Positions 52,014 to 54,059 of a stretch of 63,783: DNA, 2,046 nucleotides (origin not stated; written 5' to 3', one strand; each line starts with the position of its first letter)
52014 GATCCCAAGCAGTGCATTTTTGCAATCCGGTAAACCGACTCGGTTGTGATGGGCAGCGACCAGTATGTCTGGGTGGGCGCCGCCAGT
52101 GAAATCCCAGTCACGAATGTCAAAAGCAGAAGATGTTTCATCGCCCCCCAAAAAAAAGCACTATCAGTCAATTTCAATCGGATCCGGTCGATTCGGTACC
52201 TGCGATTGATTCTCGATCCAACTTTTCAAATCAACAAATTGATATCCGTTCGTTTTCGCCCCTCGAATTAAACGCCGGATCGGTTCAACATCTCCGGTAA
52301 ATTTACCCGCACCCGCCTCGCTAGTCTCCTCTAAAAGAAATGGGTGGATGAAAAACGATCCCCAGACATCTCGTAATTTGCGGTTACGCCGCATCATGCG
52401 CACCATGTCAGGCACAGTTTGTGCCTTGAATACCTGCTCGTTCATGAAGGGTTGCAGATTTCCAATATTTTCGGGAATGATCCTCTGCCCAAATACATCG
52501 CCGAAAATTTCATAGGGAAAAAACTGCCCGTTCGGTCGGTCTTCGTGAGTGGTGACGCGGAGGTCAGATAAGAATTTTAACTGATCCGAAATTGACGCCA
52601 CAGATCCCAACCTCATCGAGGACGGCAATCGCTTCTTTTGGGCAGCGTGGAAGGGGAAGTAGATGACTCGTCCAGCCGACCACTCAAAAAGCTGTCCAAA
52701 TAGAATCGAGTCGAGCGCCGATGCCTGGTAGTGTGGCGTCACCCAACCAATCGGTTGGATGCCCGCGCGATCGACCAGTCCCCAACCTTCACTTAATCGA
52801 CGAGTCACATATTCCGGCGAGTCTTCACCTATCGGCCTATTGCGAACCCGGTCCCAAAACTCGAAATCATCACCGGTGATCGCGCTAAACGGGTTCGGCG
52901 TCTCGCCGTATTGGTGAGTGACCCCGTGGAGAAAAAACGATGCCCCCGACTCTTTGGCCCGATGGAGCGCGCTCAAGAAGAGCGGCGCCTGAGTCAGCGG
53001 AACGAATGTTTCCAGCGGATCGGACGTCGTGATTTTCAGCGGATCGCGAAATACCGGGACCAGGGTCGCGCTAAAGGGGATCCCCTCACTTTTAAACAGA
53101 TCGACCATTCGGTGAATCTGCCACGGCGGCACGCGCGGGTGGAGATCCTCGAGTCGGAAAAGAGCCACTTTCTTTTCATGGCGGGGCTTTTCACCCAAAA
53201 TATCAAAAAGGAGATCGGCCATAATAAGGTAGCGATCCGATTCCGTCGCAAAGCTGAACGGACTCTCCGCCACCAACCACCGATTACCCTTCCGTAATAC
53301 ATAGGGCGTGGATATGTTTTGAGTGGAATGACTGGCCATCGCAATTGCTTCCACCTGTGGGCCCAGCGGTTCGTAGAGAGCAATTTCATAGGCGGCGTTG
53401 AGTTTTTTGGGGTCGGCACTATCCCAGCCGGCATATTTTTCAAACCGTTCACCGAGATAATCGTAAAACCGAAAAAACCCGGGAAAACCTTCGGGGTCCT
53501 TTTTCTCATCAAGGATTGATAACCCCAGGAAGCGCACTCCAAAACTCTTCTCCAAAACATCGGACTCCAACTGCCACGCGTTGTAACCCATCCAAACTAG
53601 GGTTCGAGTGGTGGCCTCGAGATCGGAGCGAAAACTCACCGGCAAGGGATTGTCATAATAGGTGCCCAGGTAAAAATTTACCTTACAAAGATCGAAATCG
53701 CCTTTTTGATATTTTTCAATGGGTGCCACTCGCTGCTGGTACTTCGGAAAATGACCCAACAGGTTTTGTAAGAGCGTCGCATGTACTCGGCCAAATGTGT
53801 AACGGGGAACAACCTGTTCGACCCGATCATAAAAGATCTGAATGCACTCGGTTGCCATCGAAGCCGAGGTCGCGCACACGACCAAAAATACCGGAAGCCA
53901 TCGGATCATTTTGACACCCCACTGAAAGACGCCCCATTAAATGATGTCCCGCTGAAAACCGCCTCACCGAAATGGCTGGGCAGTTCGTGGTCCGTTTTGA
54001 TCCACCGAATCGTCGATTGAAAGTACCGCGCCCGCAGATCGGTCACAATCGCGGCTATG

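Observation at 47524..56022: Synthase-dependent exopolysaccharide locus built around an NfrB-type GT2 with non-canonical partners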

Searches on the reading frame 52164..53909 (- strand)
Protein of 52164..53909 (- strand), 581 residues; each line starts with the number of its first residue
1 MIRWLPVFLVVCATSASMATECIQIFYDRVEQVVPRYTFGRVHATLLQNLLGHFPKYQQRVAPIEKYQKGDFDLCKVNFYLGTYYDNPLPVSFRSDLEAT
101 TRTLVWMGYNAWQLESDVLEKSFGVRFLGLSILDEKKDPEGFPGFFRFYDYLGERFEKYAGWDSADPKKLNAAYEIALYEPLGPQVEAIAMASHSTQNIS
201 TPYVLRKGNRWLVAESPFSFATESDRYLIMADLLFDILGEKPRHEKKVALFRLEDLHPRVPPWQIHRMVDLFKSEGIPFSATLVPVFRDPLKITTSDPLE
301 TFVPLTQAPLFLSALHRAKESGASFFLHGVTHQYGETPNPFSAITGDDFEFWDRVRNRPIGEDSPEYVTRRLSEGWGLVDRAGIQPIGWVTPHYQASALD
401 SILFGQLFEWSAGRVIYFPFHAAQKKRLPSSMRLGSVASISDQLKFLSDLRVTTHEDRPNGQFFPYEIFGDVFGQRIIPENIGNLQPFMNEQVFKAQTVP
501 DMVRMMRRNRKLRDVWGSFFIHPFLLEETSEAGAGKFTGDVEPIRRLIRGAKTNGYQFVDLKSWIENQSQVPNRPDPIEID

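Call 4: search_protein_families(library=pfam, proteins=[window:52164-53909:-], max_evalue=0.01)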
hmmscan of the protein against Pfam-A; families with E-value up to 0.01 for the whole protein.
window:52164-53909:- (581 aa): 1 family
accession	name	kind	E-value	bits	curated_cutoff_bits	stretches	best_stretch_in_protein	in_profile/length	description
PF10096.14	DUF2334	-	3.6e-38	131.6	26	1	249-539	2-191/203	Uncharacterized protein conserved in bacteria (DUF2334)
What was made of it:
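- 52164..53909 (-): DUF2334 protein (581 aa): periplasmic, translationally coupled to the synthase. It has a conserved ~245-aa N-terminal domain of unknown fold plus a CE4-like (polysaccharide deacetylase-like) domain. PF10096, E 4e-38, residues 249-539 (call 4).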

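Call 5: search_protein_families(library=ncbifam, proteins=[window:52164-53909:-], max_evalue=0.01)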
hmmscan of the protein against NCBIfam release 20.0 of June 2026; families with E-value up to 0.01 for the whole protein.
window:52164-53909:- (581 aa): 0 families

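Call 14: search_solved_structures(query=window:52164-53909:-, max_evalue=1)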
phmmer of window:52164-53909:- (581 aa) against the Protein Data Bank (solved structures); distinct sequences matched with E-value up to 1: 0.

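Call 67: search_dna_similar(query=window:52164-53909:-, collection=plasmids, mode=protein, max_evalue=0.001, max_rows=25)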
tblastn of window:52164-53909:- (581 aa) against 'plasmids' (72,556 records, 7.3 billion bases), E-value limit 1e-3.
Records with a match: 143; places in all: 174; records where one place covers at least 80% of the query: 138.
Best place of each record, by identity: <60% 143.
By first word of the organism name: Ralstonia 136; Bacillus 4; Burkholderia 1; Comamonadaceae 1; Streptomyces 1.
By predicted mobility (MOB-suite, as given by PLSDB): mobilizable 106; non-mobilizable 37.
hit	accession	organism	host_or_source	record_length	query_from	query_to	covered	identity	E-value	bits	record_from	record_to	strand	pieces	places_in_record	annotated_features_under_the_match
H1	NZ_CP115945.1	Ralstonia syzygii R24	Syzygium aromaticum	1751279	14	560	94%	32.6%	4e-76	271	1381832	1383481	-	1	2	none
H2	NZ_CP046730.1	Ralstonia syzygii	tobacco,cell culture,leaf veins ...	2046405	14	563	95%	32.3%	7e-77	273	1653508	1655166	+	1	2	none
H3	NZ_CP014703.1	Ralstonia solanacearum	Solanum tuberosum,cell culture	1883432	14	563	95%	32.3%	1e-76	272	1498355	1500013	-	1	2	none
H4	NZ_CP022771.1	Ralstonia solanacearum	Solanum tuberosum,single cell,Potato ...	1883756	14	563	95%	32.3%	1e-76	272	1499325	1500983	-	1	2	none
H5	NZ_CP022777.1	Ralstonia solanacearum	Solanum tuberosum,single cell,Potato ...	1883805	14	563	95%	32.3%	1e-76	272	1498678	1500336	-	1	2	none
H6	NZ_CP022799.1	Ralstonia solanacearum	Solanum tuberosum,single cell,Potato ...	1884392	14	563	95%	32.3%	1e-76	272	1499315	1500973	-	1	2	none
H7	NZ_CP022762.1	Ralstonia solanacearum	Solanum tuberosum,single cell,Potato ...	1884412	14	563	95%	32.3%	1e-76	272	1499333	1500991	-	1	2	none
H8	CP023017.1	Ralstonia solanacearum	Solanum tuberosum,single cell,Potato ...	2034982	14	563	95%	32.3%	1e-76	272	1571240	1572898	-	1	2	DUF2334 domain-containing protein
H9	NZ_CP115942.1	Ralstonia syzygii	Musa sp.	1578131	14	563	95%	32.3%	1e-76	272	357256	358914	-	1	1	none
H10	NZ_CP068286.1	Ralstonia syzygii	Musa balbisiana cultivar Kepok,banana ...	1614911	14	563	95%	32.3%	1e-76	272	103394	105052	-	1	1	record has no annotation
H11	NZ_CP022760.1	Ralstonia solanacearum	Solanum tuberosum,single cell,Potato ...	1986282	14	563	95%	32.3%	1e-76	272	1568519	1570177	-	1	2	none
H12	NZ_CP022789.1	Ralstonia solanacearum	Solanum tuberosum,single cell,Potato ...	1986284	14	563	95%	32.3%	1e-76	272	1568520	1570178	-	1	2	none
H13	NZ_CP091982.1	Burkholderia vietnamiensis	Homo sapiens,clinical isolate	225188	16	559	94%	32.6%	6e-73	261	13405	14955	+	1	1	DUF2334 domain-containing protein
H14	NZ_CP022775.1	Ralstonia solanacearum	Solanum tuberosum,single cell,Potato ...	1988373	14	563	95%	32.1%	2e-76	271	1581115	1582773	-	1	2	none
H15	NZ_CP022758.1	Ralstonia solanacearum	Solanum tuberosum,single cell,Potato ...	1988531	14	563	95%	32.1%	2e-76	271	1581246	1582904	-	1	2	none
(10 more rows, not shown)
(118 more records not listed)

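Call 68: get_annotated_region(hit=H8, flank=9000)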
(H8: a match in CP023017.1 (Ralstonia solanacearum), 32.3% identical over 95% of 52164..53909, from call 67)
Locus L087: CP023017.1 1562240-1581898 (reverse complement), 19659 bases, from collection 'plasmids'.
description: Ralstonia solanacearum strain SL3022 plasmid unnamed, complete sequence
organism: Ralstonia solanacearum (NCBI taxid 305)
taxonomy: Bacteria; Pseudomonadota; Betaproteobacteria; Burkholderiales; Burkholderiaceae; Ralstonia; Ralstonia solanacearum
host: -; source: Solanum tuberosum,single cell,Potato bacterial wilt; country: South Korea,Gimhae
typing (MOB-suite, as given by PLSDB): non-mobilizable
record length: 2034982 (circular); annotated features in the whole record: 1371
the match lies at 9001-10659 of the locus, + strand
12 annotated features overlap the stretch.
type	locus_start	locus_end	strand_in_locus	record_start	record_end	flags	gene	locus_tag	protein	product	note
CDS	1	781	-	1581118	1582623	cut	-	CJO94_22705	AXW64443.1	C4-dicarboxylate ABC transporter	-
CDS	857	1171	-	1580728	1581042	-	-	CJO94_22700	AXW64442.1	hypothetical protein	-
CDS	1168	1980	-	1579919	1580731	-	-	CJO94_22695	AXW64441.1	enoyl-[acyl-carrier-protein] reductase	-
CDS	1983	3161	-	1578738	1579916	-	-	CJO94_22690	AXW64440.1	acetate kinase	-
CDS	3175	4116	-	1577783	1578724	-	-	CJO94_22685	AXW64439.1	phosphate acetyltransferase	-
CDS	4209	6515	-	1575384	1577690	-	-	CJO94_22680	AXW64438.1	3-hydroxyalkanoate synthetase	-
CDS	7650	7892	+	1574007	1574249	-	-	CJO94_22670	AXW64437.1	hypothetical protein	-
CDS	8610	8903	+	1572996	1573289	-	-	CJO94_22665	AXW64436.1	hypothetical protein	-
CDS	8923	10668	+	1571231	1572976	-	-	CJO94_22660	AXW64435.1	DUF2334 domain-containing protein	-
CDS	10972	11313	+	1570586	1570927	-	-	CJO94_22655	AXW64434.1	alkylphosphonate utilization protein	-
CDS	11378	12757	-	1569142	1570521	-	-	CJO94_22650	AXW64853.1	mercuric reductase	-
CDS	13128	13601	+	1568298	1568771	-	-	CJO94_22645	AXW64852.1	hypothetical protein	-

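Call 69: get_annotated_region(hit=H13, flank=9000)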
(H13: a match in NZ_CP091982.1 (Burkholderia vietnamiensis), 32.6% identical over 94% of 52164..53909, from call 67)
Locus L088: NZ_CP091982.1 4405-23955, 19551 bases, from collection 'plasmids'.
description: Burkholderia vietnamiensis strain FDAARGOS_721 plasmid unnamed, complete sequence
organism: Burkholderia vietnamiensis (NCBI taxid 60552)
taxonomy: Bacteria; Pseudomonadota; Betaproteobacteria; Burkholderiales; Burkholderiaceae; Burkholderia; Burkholderia vietnamiensis
host: -; source: Homo sapiens,clinical isolate; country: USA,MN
typing (MOB-suite, as given by PLSDB): non-mobilizable; replicon rep_cluster_1398; mating-pair formation MPF_F
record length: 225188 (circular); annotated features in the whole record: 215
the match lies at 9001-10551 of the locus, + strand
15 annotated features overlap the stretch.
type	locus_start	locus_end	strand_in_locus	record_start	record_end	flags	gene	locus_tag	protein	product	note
CDS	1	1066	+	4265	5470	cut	-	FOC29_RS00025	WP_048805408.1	IS110-like element ISBma3 family transposase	GO:0006313 - DNA transposition [Evidence IEA]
CDS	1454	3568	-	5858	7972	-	-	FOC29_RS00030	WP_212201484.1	phage integrase family protein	-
CDS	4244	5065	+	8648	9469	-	-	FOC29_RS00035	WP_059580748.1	type IV toxin-antitoxin system AbiEi family antitoxin domain-containing protein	-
CDS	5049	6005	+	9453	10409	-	-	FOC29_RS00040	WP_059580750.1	nucleotidyl transferase AbiEii/AbiGii toxin family protein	-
CDS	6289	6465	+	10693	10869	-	-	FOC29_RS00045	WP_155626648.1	hypothetical protein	GO:0006313 - DNA transposition [Evidence IEA]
CDS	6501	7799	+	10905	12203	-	-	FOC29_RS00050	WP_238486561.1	sensor domain-containing diguanylate cyclase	GO:0009966 - regulation of signal transduction [Evidence IEA]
CDS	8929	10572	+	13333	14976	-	-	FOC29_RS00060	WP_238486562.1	DUF2334 domain-containing protein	-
CDS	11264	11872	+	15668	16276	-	-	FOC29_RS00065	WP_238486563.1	hypothetical protein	-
CDS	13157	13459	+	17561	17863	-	-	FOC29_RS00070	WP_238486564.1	hypothetical protein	-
CDS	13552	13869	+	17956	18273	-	-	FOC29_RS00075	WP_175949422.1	hypothetical protein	-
CDS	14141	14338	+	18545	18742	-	-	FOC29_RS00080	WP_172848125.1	hypothetical protein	-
CDS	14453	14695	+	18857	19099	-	-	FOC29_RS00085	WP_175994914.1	hypothetical protein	-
CDS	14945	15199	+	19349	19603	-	-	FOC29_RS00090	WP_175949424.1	hypothetical protein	-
CDS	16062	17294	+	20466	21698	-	-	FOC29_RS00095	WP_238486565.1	diguanylate cyclase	-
CDS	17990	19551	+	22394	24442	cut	-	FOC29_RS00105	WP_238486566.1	hypothetical protein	-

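Call 71: search_dna_similar(query=window:52164-53909:-, collection=plasmids, mode=protein, max_evalue=0.001, max_rows=60, rows=spread)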
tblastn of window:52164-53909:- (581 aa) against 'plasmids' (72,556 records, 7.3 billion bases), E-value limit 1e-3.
Records with a match: 143; places in all: 174; records where one place covers at least 80% of the query: 138.
Best place of each record, by identity: <60% 143.
By first word of the organism name: Ralstonia 136; Bacillus 4; Burkholderia 1; Comamonadaceae 1; Streptomyces 1.
By predicted mobility (MOB-suite, as given by PLSDB): mobilizable 106; non-mobilizable 37.
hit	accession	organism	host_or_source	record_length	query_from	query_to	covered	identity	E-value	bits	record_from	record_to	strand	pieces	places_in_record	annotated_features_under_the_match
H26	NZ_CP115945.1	Ralstonia syzygii R24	Syzygium aromaticum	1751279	14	560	94%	32.6%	4e-76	271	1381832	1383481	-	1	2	none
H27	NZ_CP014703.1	Ralstonia solanacearum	Solanum tuberosum,cell culture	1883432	14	563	95%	32.3%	1e-76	272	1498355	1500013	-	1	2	none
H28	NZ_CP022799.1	Ralstonia solanacearum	Solanum tuberosum,single cell,Potato ...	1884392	14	563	95%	32.3%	1e-76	272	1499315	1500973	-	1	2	none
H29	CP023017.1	Ralstonia solanacearum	Solanum tuberosum,single cell,Potato ...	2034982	14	563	95%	32.3%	1e-76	272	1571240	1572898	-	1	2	DUF2334 domain-containing protein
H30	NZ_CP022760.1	Ralstonia solanacearum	Solanum tuberosum,single cell,Potato ...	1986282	14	563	95%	32.3%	1e-76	272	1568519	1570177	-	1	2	none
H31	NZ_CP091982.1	Burkholderia vietnamiensis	Homo sapiens,clinical isolate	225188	16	559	94%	32.6%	6e-73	261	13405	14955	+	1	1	DUF2334 domain-containing protein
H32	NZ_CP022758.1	Ralstonia solanacearum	Solanum tuberosum,single cell,Potato ...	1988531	14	563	95%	32.1%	2e-76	271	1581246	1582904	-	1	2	none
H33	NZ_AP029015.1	Ralstonia pseudosolanacearum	-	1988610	14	563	95%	32.1%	2e-76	271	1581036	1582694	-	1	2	none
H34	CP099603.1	Comamonadaceae bacterium OTU4NAUVB1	Arabidopsis thaliana,pure culture,leaf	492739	5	563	96%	30.7%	2e-66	243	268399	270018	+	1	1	DUF2334 domain-containing protein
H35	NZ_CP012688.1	Ralstonia solanacearum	Solanum commersonii,whole organism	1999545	42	563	90%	32.8%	4e-75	268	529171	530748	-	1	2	none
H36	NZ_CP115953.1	Ralstonia solanacearum CFBP2957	Solanum lycopersicum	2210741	42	563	90%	32.8%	2e-73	263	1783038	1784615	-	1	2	none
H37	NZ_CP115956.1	Ralstonia pseudosolanacearum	Solanum tuberosum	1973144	16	563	94%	31.1%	5e-76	270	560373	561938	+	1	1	none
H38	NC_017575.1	Ralstonia solanacearum Po82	-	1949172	16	560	94%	31.2%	2e-72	259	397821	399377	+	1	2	none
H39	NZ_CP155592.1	Ralstonia solanacearum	Musa sp.,cell culture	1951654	16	560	94%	31.2%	2e-72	259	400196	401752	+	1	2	none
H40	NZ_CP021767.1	Ralstonia solanacearum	Solanum lycopersicum,Tomato with ...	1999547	42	563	90%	32.5%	3e-73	262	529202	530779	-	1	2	none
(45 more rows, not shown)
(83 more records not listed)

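Call 80: search_solved_structures(query=A5, max_evalue=10, show_alignments=2)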
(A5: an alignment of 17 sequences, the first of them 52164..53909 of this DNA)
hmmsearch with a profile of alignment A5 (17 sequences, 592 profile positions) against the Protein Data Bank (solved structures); distinct sequences matched with E-value up to 10: 3.
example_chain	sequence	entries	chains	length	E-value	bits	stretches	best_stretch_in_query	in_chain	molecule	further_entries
7ax7_A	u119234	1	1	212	0.15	13.9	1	553-584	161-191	Endo-1,4-beta-xylanase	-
6tzn_A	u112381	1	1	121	0.86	11.3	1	257-332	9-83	Protein pof8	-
2rts_A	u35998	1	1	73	0.9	11.3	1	53-100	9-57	chitinase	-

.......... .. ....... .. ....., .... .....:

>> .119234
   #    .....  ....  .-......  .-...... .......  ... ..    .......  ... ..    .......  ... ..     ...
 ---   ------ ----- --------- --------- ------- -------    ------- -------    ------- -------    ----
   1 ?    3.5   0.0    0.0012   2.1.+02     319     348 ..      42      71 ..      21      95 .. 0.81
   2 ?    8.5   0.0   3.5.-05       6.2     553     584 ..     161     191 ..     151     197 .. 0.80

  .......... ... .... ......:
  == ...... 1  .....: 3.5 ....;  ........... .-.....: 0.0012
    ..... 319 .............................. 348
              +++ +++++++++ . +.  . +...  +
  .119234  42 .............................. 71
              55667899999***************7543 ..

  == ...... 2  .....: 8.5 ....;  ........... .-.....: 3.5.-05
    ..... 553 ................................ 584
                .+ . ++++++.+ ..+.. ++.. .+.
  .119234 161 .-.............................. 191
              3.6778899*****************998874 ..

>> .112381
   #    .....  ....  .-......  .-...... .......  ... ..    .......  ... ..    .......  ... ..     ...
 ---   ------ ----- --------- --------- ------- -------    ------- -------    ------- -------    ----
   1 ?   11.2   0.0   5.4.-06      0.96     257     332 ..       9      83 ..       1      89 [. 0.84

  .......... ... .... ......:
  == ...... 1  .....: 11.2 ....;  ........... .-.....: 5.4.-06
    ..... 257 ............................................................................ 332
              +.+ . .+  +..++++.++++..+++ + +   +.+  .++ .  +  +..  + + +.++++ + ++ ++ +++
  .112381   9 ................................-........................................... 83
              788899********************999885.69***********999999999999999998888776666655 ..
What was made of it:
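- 52164..53909 (-): The HGvTHQ and C-terminal GYxFV stretches align with a CE4-type PDB chain, 7ax7, at a non-significant E of 0.15 (call 80).
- On CE4-type polysaccharide deacetylase fold (via Pfam DUF2334): The only PDB alignment to a CE4-type chain is non-significant (7ax7, E 0.15, call 80).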
